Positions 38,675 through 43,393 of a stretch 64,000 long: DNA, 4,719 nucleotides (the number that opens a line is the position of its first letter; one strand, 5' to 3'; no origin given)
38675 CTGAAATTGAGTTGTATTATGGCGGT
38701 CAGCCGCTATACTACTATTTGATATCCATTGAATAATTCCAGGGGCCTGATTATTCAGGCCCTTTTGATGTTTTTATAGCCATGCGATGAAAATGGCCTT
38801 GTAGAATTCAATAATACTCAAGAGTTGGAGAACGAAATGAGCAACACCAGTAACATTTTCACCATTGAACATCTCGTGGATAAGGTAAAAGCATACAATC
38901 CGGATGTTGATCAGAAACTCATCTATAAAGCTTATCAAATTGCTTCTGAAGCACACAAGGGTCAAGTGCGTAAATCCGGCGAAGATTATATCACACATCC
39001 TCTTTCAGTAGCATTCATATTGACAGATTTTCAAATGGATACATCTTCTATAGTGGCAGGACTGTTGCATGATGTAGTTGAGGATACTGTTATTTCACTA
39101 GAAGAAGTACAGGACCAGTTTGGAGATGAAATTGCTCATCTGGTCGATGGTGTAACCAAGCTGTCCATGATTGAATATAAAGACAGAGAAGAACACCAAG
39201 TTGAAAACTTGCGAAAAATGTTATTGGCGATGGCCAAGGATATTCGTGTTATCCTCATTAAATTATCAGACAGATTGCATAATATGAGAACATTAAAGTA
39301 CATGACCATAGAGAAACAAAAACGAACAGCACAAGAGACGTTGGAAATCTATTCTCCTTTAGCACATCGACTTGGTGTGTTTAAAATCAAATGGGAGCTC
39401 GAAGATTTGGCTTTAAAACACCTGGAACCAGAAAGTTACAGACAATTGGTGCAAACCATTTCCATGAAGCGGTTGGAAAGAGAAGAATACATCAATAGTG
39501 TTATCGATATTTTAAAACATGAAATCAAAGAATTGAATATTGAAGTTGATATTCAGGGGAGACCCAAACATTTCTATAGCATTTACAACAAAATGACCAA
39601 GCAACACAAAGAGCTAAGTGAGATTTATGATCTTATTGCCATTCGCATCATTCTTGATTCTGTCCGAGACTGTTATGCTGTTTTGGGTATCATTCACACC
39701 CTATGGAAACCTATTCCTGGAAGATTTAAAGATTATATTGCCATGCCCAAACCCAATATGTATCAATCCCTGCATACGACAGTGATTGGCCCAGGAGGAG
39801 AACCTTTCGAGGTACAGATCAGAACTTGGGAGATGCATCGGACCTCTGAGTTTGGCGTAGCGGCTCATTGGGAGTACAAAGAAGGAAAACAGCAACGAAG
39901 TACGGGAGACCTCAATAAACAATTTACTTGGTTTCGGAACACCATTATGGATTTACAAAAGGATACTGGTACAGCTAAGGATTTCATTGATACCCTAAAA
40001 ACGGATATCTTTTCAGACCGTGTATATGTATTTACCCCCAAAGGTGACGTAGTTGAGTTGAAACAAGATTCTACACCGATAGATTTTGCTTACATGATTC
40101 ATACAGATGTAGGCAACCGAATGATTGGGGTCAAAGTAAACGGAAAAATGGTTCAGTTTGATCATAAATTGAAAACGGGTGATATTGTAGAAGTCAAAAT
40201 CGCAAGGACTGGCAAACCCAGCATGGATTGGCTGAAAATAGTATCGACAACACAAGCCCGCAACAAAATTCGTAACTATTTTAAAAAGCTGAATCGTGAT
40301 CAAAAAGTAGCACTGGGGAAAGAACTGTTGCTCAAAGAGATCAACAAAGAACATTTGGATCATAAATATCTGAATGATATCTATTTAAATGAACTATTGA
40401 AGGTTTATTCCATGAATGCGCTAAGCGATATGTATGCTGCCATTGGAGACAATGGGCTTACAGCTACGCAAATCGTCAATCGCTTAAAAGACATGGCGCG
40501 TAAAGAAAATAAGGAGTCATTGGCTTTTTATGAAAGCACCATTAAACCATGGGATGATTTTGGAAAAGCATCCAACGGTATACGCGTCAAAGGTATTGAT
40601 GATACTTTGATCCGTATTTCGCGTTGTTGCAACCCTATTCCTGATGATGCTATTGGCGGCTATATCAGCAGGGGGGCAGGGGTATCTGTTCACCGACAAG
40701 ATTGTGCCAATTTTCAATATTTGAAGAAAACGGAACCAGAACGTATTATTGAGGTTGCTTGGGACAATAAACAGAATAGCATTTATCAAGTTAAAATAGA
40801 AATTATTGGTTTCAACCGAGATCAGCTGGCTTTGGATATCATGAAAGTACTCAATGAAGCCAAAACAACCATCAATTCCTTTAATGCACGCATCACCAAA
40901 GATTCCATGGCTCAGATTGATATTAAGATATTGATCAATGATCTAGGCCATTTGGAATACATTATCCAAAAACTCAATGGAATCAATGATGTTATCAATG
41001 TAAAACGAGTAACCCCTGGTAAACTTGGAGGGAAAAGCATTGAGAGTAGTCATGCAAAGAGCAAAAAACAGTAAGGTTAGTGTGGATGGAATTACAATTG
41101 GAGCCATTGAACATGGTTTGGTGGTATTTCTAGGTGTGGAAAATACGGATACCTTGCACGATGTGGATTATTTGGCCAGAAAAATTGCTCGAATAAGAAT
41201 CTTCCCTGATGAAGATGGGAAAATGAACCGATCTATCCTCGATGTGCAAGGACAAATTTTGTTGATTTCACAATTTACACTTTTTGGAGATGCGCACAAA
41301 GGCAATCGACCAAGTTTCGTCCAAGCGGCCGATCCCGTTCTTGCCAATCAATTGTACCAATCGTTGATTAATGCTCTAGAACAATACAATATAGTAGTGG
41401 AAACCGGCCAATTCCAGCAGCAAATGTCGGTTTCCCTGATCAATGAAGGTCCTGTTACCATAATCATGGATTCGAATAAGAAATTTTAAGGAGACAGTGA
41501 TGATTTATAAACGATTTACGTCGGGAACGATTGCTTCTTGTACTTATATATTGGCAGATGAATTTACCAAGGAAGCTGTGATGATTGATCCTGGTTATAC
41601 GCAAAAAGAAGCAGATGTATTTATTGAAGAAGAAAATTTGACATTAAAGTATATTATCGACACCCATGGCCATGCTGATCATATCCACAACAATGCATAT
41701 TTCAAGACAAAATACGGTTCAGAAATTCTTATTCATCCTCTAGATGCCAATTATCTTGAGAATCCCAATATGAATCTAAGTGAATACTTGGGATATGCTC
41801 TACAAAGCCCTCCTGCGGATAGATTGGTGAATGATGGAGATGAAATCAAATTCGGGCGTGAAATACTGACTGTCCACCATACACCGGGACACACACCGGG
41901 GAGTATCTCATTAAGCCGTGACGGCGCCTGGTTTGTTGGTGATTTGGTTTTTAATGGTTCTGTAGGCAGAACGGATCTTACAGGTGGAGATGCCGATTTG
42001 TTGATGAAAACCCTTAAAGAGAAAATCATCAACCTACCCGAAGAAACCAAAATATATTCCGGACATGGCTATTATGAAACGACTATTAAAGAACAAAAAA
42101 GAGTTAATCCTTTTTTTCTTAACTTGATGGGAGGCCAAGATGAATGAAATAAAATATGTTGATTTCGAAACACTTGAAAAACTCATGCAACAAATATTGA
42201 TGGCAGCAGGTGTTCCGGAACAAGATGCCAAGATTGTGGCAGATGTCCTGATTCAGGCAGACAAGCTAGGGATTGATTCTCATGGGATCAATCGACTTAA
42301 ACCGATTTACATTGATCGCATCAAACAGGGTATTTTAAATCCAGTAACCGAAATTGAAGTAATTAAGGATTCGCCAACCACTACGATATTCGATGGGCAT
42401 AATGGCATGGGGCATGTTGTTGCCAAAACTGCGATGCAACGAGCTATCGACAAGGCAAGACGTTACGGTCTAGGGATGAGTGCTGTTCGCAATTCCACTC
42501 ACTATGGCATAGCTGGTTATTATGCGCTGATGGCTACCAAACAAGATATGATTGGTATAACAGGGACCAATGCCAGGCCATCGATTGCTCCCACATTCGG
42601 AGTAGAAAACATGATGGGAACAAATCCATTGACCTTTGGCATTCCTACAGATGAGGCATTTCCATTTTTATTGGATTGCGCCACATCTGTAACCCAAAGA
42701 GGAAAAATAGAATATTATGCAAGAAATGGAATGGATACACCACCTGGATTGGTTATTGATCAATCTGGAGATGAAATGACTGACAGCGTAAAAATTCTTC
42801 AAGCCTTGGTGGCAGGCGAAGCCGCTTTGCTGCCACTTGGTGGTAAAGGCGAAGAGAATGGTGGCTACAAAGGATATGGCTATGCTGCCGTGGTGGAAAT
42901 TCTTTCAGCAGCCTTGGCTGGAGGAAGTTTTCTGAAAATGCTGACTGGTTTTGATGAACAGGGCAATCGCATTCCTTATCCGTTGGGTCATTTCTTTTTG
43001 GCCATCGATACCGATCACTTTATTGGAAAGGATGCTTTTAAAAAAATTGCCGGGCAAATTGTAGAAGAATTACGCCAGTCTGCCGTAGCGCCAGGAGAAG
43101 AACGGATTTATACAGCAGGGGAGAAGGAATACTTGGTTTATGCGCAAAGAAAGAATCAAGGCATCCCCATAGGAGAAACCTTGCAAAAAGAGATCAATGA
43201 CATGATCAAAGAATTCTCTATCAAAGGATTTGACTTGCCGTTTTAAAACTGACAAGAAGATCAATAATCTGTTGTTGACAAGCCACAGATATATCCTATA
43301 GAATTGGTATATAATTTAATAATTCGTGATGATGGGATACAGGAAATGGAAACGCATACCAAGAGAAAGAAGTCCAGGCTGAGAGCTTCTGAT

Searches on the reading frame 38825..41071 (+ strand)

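Call 31: search_protein_families(library=pfam, proteins=[window:38825-41071:+], max_evalue=0.0001)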
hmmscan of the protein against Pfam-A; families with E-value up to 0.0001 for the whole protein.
window:38825-41071:+ (749 aa): 6 families
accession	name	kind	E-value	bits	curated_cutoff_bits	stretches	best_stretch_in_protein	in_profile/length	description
PF13328.12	HD_4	-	1.8e-52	177.7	27.2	1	36-185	1-155/156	HD domain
PF04607.23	RelA_SpoT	-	9e-46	155.3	27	1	245-355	1-112/113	Region found in RelA / SpoT proteins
PF02824.27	TGS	-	5.3e-22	78.1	22.2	1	400-457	1-58/60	TGS domain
PF13291.12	ACT_4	-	2.7e-17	63.7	27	1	651-728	2-80/80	ACT domain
PF01966.28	HD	-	5.5e-12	46.4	22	1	55-154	1-116/116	HD domain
PF19296.4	RelA_AH_RIS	-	1.6e-08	35.3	23.8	1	471-582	2-109/185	RelA/SpoT, AH and RIS domains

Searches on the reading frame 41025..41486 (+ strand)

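Call 31: search_protein_families(library=pfam, proteins=[window:41025-41486:+], max_evalue=0.0001)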
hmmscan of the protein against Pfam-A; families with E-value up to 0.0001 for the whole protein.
window:41025-41486:+ (154 aa): 1 family
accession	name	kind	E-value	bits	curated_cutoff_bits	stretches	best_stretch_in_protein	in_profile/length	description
PF02580.21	Tyr_Deacylase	-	1e-54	185.2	25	1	7-149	1-144/144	D-Tyr-tRNA(Tyr) deacylase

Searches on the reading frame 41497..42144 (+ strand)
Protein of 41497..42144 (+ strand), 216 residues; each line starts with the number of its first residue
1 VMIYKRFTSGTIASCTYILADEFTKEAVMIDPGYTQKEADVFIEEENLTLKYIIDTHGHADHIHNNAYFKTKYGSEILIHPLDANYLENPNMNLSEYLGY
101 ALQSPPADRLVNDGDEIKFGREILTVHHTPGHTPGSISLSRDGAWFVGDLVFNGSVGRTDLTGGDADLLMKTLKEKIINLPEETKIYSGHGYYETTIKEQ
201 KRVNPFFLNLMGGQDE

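Call 31: search_protein_families(library=pfam, proteins=[window:41497-42144:+], max_evalue=0.0001)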
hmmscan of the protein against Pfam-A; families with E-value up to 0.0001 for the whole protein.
window:41497-42144:+ (216 aa): 1 family
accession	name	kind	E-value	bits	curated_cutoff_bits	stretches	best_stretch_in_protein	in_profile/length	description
PF00753.33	Lactamase_B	-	6.2e-28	98.5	22.7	1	19-190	12-196/196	Metallo-beta-lactamase superfamily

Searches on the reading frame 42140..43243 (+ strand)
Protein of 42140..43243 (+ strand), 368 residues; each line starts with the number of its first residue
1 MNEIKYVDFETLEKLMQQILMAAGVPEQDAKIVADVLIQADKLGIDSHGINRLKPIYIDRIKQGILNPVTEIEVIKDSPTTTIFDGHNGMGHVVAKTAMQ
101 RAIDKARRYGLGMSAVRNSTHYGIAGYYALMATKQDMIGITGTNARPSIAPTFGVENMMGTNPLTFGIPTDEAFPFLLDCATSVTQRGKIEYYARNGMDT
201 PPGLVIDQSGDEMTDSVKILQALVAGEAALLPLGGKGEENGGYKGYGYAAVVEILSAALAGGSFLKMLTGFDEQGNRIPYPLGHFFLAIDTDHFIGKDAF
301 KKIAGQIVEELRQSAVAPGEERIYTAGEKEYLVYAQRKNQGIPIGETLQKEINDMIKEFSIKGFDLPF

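Call 31: search_protein_families(library=pfam, proteins=[window:42140-43243:+], max_evalue=0.0001)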
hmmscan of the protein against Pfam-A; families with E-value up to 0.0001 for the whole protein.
window:42140-43243:+ (368 aa): 1 family
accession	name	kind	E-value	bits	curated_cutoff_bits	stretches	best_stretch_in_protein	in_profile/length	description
PF02615.19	Ldh_2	-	4.8e-125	417.5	38.8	1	7-352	1-332/333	Malate/L-lactate dehydrogenase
